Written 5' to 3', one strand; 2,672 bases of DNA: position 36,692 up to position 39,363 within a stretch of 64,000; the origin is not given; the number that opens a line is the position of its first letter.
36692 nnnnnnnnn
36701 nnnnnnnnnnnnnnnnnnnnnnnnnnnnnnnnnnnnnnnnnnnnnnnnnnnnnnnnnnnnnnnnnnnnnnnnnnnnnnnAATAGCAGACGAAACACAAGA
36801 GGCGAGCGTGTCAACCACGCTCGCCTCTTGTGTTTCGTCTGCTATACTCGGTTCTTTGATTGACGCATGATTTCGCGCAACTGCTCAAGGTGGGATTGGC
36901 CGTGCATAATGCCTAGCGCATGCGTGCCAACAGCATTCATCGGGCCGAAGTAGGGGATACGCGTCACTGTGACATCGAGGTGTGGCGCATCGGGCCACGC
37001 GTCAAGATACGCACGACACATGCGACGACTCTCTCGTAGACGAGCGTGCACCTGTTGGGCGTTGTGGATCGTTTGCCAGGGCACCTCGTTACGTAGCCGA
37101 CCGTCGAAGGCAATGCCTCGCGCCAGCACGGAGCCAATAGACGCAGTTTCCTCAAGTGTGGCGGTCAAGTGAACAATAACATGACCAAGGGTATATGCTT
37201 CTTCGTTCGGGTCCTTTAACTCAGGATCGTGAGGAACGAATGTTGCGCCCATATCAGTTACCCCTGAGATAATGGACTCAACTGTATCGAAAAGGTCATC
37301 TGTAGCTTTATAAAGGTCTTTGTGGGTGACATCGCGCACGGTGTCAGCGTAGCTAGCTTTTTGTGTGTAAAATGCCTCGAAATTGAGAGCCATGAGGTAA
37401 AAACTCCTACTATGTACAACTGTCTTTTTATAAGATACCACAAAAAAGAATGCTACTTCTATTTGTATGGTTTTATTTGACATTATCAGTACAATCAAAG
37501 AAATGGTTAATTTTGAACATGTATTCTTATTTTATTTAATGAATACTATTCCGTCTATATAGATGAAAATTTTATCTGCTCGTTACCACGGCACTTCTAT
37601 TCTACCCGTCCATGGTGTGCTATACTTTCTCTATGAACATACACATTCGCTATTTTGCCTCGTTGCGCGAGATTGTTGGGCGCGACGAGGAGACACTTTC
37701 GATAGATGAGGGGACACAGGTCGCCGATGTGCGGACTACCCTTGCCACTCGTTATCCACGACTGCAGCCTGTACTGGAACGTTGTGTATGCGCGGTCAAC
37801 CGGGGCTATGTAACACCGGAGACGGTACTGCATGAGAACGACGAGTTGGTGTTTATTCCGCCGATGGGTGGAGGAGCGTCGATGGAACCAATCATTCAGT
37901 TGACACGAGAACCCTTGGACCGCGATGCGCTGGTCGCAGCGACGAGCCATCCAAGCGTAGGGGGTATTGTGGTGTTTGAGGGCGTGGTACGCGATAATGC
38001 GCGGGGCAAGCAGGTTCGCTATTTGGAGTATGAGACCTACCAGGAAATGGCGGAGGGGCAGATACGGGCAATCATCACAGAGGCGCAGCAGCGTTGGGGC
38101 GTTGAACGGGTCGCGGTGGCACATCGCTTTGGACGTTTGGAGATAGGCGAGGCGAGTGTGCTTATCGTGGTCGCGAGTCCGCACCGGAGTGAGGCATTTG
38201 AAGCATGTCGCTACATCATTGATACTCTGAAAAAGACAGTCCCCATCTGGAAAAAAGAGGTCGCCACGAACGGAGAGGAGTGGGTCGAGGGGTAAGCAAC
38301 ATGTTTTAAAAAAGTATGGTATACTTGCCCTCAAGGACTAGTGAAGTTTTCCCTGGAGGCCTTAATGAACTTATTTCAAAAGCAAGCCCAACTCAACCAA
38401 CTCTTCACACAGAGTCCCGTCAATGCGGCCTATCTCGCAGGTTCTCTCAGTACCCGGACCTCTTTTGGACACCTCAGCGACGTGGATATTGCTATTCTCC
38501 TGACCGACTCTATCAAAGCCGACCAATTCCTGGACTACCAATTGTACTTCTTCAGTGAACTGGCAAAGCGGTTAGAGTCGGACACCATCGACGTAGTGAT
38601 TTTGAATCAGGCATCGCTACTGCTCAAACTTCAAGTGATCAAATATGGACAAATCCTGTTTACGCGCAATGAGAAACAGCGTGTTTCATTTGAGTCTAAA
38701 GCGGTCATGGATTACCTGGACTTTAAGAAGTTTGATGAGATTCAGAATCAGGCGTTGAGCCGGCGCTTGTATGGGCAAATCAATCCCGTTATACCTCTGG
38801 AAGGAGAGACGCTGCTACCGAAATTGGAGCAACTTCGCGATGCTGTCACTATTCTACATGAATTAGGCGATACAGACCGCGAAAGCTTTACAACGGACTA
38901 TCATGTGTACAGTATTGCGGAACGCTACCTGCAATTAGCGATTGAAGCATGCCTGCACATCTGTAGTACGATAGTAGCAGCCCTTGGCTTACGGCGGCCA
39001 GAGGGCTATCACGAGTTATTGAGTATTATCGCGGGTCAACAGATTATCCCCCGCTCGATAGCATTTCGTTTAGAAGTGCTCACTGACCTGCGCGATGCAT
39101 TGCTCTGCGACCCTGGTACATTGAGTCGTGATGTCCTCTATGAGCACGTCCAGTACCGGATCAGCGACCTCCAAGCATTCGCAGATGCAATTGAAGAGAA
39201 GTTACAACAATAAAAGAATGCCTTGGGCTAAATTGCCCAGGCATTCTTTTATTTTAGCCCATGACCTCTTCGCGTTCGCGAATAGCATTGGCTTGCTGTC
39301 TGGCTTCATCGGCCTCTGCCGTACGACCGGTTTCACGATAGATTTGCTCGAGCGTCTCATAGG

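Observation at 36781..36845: A class of unique-sequence, perfectly paired 24-38 bp hairpins placed on or within a few nt of stop codons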

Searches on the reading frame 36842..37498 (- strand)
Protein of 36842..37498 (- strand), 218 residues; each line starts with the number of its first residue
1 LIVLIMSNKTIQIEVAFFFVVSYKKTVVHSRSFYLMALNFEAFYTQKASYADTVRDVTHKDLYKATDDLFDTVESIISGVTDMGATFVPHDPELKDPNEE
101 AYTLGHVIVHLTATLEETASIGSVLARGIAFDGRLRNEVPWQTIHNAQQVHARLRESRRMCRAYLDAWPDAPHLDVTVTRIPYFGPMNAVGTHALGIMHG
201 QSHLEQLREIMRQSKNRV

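Call 7: search_protein_families(library=pfam, proteins=[window:36842-37498:-])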
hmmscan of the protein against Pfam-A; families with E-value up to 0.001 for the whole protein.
window:36842-37498:- (218 aa): 1 family
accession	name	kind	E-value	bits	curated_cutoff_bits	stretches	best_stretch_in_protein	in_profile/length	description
PF12867.12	DinB_2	-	2.7e-07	31.5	24.8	1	78-207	14-128/128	DinB superfamily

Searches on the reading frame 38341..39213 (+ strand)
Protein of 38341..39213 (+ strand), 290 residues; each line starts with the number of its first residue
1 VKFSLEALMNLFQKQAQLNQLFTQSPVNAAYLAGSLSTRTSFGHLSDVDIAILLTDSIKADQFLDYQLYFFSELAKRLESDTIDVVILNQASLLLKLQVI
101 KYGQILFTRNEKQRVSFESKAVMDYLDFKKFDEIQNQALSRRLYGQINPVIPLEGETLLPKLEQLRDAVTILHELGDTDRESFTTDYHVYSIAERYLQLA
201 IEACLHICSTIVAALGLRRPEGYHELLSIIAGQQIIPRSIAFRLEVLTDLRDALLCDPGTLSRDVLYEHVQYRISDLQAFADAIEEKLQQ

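Call 58: search_protein_families(library=pfam, proteins=[window:38341-39213:+])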
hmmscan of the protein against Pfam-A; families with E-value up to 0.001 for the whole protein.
window:38341-39213:+ (290 aa): 2 families
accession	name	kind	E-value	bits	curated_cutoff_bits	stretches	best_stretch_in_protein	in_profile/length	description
PF01934.22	HepT-like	-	9.1e-18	64.5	23.5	1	167-284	3-120/120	Ribonuclease HepT-like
PF18765.7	Polbeta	-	9.5e-13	48.6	26.9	1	19-112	4-93/93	Polymerase beta, Nucleotidyltransferase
